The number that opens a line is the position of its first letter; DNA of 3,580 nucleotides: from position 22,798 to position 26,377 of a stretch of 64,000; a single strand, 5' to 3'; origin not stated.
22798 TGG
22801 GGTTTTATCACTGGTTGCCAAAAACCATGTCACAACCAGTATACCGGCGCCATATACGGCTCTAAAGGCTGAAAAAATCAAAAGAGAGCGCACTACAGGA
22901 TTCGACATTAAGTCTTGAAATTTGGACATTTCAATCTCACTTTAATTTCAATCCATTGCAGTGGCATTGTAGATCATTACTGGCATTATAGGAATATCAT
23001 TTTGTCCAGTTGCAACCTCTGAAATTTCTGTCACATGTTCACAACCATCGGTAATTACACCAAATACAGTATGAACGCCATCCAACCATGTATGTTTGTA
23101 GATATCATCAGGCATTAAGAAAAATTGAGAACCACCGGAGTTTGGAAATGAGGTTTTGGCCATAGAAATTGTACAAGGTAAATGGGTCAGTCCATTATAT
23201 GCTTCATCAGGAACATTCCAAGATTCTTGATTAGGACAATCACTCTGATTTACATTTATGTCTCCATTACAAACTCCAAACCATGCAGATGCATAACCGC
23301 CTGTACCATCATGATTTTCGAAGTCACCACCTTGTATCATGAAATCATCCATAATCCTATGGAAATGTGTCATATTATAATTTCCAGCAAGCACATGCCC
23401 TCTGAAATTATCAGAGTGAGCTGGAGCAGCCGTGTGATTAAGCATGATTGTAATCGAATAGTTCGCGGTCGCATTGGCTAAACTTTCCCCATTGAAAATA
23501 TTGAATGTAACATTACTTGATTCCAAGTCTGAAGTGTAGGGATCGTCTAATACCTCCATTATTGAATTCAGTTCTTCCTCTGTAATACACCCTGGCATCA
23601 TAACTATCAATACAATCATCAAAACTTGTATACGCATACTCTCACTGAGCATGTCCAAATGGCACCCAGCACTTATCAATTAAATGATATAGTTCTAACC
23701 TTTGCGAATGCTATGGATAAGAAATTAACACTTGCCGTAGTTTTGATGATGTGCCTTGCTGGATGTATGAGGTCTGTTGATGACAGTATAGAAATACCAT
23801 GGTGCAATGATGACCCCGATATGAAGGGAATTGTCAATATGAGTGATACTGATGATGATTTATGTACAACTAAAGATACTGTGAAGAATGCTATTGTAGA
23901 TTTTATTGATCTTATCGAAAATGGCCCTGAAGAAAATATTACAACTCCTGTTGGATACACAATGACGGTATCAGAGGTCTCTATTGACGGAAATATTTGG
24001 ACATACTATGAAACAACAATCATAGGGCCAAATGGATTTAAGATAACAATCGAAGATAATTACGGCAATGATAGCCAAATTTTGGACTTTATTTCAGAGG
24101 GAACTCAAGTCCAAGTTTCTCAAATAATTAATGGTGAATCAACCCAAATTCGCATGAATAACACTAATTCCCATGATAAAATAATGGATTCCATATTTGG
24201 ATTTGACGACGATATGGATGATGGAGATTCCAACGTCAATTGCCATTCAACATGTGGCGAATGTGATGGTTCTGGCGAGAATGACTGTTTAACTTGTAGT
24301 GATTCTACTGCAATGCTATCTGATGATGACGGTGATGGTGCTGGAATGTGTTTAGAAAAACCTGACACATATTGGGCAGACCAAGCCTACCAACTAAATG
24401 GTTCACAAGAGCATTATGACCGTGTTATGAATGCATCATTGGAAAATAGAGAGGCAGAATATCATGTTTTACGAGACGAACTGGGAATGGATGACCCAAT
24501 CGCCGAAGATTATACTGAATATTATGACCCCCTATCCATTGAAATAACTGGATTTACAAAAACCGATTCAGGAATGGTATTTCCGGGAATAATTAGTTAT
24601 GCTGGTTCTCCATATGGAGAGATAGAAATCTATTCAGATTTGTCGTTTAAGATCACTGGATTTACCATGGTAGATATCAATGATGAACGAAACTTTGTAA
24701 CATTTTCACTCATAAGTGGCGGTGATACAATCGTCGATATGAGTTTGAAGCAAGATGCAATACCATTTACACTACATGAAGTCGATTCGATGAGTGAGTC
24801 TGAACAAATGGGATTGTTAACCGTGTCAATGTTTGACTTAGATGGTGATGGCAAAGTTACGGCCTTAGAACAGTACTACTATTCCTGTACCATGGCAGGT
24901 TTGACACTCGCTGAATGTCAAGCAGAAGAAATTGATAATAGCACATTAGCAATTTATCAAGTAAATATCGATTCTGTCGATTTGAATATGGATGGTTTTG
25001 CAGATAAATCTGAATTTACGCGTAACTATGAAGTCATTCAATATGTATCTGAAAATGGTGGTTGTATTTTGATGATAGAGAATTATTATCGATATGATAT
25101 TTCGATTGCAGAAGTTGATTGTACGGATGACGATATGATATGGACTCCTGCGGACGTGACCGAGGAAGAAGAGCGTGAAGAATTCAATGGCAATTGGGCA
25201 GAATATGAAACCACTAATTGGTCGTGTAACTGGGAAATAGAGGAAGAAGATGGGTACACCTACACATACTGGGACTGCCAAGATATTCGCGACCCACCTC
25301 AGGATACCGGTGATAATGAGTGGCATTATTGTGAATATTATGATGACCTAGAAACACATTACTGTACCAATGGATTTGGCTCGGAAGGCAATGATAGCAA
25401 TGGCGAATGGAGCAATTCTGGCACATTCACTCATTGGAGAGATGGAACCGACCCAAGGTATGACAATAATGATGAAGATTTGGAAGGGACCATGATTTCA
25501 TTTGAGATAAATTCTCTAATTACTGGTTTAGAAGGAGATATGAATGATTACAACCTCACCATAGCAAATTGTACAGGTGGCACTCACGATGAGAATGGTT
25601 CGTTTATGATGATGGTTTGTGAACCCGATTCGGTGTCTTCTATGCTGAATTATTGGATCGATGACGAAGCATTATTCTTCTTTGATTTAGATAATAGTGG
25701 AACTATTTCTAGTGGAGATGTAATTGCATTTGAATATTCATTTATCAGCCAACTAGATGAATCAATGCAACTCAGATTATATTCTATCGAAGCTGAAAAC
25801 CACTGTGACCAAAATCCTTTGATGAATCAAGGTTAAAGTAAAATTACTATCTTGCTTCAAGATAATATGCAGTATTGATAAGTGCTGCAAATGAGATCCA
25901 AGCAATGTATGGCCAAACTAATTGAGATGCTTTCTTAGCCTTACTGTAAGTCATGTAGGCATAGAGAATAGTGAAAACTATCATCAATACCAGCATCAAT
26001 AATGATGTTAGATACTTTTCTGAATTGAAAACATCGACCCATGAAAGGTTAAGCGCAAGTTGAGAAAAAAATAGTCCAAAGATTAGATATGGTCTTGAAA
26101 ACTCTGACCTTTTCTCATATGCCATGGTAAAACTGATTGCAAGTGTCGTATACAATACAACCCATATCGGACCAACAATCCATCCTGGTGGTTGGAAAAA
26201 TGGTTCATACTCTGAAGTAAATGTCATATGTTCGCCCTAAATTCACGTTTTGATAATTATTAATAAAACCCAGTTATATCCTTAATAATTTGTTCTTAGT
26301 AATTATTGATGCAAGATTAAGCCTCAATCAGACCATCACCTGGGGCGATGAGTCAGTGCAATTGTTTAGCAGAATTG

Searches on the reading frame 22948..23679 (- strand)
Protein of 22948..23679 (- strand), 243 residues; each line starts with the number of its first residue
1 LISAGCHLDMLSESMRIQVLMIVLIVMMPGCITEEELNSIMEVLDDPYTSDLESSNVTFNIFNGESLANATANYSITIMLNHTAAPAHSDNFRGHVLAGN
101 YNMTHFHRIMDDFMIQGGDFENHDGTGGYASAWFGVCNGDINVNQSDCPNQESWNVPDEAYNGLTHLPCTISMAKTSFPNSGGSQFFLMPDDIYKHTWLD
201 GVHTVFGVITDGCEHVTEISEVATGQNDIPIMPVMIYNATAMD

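Call 17: search_protein_families(library=pfam, proteins=[window:22948-23679:-], max_evalue=0.001)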
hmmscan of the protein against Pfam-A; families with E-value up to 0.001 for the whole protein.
window:22948-23679:- (243 aa): 1 family
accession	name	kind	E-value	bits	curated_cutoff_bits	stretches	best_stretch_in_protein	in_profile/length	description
PF00160.26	Pro_isomerase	-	1.2e-33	117.1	21.7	1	75-240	11-158/159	Cyclophilin type peptidyl-prolyl cis-trans isomerase/CLD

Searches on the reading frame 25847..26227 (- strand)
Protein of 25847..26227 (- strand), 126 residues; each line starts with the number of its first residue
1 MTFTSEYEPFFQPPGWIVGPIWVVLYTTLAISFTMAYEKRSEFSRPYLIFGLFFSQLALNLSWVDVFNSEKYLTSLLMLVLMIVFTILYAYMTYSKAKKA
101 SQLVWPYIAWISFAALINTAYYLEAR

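Call 17: search_protein_families(library=pfam, proteins=[window:25847-26227:-], max_evalue=0.001)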
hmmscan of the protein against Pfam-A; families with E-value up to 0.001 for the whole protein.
window:25847-26227:- (126 aa): 1 family
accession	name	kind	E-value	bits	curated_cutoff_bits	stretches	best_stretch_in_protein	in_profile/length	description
PF03073.20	TspO_MBR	-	5e-23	81.9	24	1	8-122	29-144/145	TspO/MBR family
